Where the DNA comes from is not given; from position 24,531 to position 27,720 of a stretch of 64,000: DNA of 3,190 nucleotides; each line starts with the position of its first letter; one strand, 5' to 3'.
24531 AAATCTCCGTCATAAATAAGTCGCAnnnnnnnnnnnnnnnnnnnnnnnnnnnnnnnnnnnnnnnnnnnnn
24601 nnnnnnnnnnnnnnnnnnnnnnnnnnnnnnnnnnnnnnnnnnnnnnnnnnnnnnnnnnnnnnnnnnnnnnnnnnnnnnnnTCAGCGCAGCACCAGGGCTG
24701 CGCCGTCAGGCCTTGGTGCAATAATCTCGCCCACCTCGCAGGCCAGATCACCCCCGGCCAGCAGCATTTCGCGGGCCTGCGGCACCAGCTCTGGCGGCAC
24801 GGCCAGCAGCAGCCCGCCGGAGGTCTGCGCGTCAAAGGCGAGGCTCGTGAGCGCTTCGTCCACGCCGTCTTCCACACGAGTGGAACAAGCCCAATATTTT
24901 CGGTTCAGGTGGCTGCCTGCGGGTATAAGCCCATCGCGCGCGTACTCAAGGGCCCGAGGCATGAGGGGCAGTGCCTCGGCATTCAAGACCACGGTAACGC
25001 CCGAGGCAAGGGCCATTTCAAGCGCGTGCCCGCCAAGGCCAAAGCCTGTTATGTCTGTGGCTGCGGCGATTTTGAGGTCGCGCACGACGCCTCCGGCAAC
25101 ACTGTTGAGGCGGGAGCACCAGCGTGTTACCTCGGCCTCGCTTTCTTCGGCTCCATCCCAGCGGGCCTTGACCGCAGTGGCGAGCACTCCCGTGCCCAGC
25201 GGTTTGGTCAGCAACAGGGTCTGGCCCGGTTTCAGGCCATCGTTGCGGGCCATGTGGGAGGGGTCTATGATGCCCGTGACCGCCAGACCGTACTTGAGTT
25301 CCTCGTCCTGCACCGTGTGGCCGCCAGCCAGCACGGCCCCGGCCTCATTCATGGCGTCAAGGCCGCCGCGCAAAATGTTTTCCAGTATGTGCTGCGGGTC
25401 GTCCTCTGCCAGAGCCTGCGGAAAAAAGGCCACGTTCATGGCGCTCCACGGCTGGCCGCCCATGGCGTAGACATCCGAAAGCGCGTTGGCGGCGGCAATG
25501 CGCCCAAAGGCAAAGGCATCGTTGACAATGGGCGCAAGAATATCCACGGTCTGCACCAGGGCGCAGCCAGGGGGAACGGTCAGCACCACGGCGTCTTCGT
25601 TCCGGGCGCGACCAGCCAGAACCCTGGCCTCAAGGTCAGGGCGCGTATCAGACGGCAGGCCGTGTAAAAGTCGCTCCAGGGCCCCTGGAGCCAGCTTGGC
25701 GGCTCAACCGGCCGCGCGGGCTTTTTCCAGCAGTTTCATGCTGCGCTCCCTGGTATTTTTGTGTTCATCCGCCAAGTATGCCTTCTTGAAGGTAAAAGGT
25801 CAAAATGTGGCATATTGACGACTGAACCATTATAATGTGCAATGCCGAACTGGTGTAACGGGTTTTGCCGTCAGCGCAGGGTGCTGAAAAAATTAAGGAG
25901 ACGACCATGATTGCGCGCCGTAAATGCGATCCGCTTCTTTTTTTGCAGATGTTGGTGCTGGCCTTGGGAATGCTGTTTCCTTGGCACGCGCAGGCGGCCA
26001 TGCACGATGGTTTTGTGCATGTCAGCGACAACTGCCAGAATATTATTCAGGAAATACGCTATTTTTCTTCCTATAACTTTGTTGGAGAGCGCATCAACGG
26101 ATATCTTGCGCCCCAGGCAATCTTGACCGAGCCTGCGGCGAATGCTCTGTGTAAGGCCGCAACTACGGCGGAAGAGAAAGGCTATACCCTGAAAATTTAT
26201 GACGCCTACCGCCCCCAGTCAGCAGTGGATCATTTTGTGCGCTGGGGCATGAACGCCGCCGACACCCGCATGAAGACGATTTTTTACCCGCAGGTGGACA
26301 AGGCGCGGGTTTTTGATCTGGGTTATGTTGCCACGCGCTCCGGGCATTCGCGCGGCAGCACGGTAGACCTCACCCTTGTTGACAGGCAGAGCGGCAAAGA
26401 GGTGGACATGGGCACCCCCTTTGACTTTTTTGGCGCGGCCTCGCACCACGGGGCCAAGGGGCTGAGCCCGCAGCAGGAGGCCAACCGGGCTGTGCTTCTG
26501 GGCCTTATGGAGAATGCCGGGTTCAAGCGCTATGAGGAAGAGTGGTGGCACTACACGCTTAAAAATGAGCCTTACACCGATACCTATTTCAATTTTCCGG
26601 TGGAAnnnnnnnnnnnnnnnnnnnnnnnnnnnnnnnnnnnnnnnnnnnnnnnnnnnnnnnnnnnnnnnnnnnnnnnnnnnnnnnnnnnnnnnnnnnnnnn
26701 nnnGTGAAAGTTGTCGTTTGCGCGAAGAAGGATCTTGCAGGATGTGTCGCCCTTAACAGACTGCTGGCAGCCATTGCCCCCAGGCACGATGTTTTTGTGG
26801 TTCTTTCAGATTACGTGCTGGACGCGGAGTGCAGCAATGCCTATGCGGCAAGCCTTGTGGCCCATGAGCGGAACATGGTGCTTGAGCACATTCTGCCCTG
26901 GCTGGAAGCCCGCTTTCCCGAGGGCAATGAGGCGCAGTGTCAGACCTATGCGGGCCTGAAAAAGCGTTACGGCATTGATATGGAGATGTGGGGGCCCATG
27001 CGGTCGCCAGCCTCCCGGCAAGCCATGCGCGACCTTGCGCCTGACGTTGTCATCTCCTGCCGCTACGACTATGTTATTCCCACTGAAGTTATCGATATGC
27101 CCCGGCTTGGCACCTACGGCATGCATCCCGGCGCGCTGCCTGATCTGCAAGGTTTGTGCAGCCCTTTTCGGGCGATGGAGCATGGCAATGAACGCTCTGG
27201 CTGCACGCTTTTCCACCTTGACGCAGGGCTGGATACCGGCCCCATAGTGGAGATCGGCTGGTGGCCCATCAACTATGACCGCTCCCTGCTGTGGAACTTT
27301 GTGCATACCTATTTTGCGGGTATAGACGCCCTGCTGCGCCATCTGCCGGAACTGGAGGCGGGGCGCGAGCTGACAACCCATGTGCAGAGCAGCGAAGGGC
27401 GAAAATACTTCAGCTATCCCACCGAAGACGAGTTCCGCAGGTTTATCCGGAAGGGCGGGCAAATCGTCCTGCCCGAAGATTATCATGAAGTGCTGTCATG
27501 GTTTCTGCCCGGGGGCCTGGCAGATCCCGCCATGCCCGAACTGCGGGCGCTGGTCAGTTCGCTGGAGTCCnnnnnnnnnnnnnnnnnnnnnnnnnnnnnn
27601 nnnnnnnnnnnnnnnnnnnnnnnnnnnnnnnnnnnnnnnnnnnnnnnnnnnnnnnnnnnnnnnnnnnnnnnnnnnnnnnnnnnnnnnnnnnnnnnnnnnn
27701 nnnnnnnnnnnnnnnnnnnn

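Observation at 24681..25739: selD is a selenoprotein whose N-terminus the ORF track misses: in-frame UGA plus SECIS-like hairpin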

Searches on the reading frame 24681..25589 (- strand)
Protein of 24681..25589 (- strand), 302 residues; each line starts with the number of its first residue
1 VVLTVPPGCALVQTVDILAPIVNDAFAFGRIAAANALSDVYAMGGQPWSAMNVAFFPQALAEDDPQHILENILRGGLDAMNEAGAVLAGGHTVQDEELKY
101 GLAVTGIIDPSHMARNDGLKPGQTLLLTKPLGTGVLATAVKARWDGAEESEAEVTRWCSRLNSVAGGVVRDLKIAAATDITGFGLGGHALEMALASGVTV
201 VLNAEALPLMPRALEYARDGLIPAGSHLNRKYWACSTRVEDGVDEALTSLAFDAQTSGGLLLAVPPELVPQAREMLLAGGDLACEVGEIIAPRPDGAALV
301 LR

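Call 22: find_encoding_contigs(protein=window:24681-25589:-, flank=10000, max_places=4)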
Protein window:24681-25589:- (302 aa): 23 contigs read that carry it; 4 places shown.
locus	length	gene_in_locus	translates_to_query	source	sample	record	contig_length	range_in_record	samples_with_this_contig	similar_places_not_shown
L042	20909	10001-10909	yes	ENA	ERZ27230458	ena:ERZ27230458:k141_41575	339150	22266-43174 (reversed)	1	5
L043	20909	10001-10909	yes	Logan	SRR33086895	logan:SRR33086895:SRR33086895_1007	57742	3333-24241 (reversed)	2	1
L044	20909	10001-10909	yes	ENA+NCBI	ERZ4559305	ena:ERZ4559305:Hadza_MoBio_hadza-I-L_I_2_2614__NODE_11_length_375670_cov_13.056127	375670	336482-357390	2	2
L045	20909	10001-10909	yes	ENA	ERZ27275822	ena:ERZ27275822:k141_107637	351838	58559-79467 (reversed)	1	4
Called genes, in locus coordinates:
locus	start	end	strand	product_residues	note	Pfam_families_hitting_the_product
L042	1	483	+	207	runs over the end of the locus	PF05128:DUF697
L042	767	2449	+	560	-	PF00005:ABC_tran, PF02463:SMC_N (faint), PF13304:AAA_21 (faint)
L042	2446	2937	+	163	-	-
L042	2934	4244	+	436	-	PF01145:Band_7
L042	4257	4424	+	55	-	-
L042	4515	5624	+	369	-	PF04392:ABC_sub_bind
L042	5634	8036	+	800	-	PF07690:MFS_1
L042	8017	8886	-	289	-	PF00551:Formyl_trans_N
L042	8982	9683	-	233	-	PF01427:Peptidase_M15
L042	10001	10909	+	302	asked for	PF00586:AIRS, PF02769:AIRS_C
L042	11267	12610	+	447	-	PF05697:Trigger_N, PF05698:Trigger_C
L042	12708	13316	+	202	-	PF00574:CLP_protease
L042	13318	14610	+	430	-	PF06689:zf-C4_ClpX, PF05496:RuvB_N (faint), PF13401:AAA_22 (faint), PF00004:AAA, PF07724:AAA_2, PF07728:AAA_5 (weak), PF10431:ClpB_D2-small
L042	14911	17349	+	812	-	PF02190:LON_substr_bdg, PF00004:AAA, PF07728:AAA_5 (weak), PF22667:Lon_lid, PF05362:Lon_C, PF13541:ChlI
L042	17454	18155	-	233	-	-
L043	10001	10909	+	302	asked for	PF00586:AIRS, PF02769:AIRS_C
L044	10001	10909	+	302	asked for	PF00586:AIRS, PF02769:AIRS_C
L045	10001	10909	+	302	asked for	PF00586:AIRS, PF02769:AIRS_C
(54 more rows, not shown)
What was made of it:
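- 24681..25589 (-): The truncated 302-aa ORF (GTG start) that ORF lists and public annotations report in place of the real gene. It is called this way on all four contigs shown (call 22).
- The exact gene occurs on contigs in 76 blocks of the collection (23 contigs read; call 22).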

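Call 36: list_cluster_members(proteins=[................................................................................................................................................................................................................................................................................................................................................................, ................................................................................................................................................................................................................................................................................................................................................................, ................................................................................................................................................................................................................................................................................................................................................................, window:24681-25589:-])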
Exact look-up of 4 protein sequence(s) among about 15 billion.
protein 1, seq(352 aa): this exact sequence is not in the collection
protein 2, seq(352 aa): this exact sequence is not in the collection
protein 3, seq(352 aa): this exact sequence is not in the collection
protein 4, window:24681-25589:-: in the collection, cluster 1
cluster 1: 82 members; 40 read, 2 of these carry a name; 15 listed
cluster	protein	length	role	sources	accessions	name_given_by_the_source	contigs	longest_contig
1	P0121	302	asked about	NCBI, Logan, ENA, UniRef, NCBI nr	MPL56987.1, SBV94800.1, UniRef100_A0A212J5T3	Selenide, water dikinase [bioreactor metagenome] | Selenide, water dikinase n=2 Tax=root TaxID=1 RepID=A0A212J5T3_9BACT | Selenide, water dikinase [uncultured Desulfovibrio sp.]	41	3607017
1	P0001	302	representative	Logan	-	-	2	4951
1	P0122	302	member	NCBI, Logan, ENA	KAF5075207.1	Selenide, water dikinase [anaerobic digester metagenome]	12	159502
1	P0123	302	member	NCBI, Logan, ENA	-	-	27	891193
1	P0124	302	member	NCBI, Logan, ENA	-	-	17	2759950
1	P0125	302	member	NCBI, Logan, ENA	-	-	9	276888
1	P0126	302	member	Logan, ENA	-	-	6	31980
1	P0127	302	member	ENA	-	-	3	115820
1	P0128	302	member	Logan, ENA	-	-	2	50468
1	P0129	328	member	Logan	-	-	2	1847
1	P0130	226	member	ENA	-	-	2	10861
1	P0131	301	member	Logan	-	-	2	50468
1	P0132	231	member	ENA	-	-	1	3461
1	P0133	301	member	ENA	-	-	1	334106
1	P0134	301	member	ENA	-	-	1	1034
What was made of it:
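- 24681..25589 (-): The exact product is deposited as SBV94800.1 / UniRef100_A0A212J5T3, 'Selenide, water dikinase [uncultured Desulfovibrio sp.]' (call 36).
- Tried and rejected: The version with X is absent from the collection (call 36).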

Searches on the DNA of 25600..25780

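Call 18: search_rna_families(source=window, start=25600, end=25780, threshold=evalue, max_evalue=10, show_alignments=3)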
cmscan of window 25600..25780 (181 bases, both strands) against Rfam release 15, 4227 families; matches with E-value up to 10: 8.
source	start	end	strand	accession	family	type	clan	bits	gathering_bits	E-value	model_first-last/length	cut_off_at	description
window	25681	25721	-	RF03228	mir-1471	Gene; miRNA;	-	15.7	82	1.8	1-57/57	no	mir-1471 microRNA precursor family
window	25665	25728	+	RF00386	Entero_5_CRE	Cis-reg;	-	15.2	46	0.52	1-90/90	no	Enterovirus 5' cloverleaf cis-acting replication element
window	25673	25692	-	RF01790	htlv_FSE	Cis-reg; frameshift_element;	-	13.5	45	4.3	1-43/43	no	ribosomal frameshift site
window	25669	25693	-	RF03462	mir-4677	Gene; miRNA;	-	13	80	6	1-59/59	no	mir-4677 microRNA precursor family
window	25673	25692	+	RF01790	htlv_FSE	Cis-reg; frameshift_element;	-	12.9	45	6.1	1-43/43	no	ribosomal frameshift site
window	25622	25643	+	RF03156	L31-Firmicutes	Cis-reg; leader;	CL00118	11.5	33.3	4.4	1-25/32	no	L31-Firmicutes ribosomal protein leader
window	25664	25744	+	RF01721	Pseudomon-groES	Cis-reg;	-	11.2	50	6.5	1-111/111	no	Pseudomon-groES RNA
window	25673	25726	+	RF01394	isrK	Gene; sRNA;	-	10.3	50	4.9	1-77/77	no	isrK Hfq binding RNA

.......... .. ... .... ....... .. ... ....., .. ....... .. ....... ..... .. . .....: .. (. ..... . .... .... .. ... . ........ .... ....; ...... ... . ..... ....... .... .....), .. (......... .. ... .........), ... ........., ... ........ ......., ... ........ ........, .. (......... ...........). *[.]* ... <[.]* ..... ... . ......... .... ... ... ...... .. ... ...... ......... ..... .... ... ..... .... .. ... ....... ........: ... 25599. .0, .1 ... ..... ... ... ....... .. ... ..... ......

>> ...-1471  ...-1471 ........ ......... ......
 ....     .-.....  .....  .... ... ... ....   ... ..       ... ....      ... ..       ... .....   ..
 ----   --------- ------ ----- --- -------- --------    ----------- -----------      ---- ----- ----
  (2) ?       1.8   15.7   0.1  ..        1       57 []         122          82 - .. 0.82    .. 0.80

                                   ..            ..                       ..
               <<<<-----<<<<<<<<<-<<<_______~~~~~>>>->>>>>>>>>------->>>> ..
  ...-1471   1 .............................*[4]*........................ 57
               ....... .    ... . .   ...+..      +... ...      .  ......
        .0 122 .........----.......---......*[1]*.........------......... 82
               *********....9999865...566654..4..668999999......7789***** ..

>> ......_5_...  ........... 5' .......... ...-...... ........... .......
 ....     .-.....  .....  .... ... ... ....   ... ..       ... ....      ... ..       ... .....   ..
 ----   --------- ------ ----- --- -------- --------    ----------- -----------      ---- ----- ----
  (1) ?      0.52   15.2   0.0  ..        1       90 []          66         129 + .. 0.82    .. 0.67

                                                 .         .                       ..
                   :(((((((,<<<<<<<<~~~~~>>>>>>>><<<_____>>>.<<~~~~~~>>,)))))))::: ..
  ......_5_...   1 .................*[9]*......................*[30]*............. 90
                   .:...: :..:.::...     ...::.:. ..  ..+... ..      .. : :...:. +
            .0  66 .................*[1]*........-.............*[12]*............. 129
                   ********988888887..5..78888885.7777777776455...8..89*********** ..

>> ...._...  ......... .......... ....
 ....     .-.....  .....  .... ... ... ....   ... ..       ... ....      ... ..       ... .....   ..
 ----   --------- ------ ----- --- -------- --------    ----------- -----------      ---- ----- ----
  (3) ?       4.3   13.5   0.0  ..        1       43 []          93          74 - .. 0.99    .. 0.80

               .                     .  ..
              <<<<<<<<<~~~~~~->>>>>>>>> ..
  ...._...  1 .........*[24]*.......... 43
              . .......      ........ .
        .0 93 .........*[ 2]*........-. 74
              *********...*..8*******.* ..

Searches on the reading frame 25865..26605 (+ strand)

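Call 51: search_protein_families(library=ncbifam, proteins=[window:25865-26605:+], max_evalue=0.00001)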
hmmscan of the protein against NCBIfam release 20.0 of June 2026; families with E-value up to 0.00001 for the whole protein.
window:25865-26605:+ (247 aa): 2 families
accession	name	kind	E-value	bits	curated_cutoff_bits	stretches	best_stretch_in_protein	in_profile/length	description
NF033115.1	dipept_VanX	equivalog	6.6e-69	231.7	320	1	48-246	1-199/199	D-Ala-D-Ala dipeptidase VanX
NF007557.0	PRK10178.1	equivalog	1e-38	132.9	176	1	50-234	7-170/188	D-alanyl-D-alanine dipeptidase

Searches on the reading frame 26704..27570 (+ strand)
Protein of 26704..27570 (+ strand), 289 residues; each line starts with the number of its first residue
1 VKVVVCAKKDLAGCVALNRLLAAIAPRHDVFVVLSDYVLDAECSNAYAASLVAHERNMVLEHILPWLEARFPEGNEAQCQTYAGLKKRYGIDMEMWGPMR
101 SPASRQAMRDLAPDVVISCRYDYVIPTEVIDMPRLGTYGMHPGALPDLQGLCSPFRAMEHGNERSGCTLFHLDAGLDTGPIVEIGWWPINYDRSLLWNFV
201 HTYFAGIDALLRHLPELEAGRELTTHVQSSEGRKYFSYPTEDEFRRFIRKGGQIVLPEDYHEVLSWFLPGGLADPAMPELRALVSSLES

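Call 51: search_protein_families(library=ncbifam, proteins=[window:26704-27570:+], max_evalue=0.00001)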
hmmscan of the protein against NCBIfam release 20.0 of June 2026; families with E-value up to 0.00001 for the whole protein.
window:26704-27570:+ (289 aa): 4 families
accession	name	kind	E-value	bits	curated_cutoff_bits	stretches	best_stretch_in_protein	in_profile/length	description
NF005414.0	PRK06988.1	equivalog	8.2e-16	57.8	316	1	85-236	50-200/311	formyltransferase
TIGR00460.1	fmt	equivalog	7.1e-12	45.1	201.5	1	105-188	72-155/315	methionyl-tRNA formyltransferase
NF005998.1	PRK08125.1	equivalog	1.2e-08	33.8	777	1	106-235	69-198/649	bifunctional UDP-4-amino-4-deoxy-L-arabinose formyltransferase/UDP-glucuronic acid oxidase ArnA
TIGR00639.1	PurN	equivalog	1.3e-07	31.4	150.1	1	107-184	74-151/192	phosphoribosylglycinamide formyltransferase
